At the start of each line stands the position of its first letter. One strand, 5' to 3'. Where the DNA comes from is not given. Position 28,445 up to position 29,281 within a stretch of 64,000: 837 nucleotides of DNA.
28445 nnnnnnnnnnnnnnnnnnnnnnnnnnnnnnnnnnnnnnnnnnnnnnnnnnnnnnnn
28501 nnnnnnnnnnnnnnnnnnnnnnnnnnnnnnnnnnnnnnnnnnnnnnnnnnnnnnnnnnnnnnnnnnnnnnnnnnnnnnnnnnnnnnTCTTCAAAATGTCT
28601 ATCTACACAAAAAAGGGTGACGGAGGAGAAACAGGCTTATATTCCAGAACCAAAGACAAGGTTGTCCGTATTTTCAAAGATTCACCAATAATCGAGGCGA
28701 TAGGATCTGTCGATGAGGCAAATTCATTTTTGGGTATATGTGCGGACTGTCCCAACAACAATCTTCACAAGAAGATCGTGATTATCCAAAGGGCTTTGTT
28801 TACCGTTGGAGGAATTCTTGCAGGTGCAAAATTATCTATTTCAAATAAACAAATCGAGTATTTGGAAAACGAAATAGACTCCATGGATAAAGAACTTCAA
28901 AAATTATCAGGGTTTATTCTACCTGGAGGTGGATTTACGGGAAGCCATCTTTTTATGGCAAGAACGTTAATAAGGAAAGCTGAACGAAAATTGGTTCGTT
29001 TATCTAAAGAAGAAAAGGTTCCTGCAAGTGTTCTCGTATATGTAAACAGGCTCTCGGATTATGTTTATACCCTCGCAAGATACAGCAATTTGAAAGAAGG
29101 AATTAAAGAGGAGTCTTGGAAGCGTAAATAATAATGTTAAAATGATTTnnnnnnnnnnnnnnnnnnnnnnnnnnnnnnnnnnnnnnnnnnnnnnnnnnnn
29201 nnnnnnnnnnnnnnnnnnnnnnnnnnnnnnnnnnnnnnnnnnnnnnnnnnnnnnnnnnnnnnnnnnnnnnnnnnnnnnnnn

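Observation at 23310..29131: nrdR, two different class II RNR paralogs in tandem, and a PduO cobalamin adenosyltransferase in one operon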

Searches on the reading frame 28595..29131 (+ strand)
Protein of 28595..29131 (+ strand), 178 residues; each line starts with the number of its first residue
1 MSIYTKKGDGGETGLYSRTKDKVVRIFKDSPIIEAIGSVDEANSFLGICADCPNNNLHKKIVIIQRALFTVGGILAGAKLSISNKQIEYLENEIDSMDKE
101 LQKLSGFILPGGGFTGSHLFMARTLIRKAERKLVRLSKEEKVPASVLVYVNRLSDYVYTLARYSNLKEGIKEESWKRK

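Call 3: search_protein_families(library=pfam, proteins=[window:28595-29131:+], max_evalue=0.01)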
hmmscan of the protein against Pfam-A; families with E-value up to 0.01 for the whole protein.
window:28595-29131:+ (178 aa): 1 family
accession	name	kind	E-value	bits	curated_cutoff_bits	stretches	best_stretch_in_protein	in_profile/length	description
PF01923.23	Cob_adeno_trans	-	4e-46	157.6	24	1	3-163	1-170/171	Cobalamin adenosyltransferase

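Call 4: search_protein_families(library=ncbifam, proteins=[window:28595-29131:+], max_evalue=0.01)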
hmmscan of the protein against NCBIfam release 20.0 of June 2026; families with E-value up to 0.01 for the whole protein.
window:28595-29131:+ (178 aa): 1 family
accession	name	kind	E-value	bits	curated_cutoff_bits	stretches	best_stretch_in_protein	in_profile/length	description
TIGR00636.1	PduO_Nterm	equivalog_domain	1.1e-48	165.1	108.45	1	4-176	1-171/171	cob(I)yrinic acid a,c-diamide adenosyltransferase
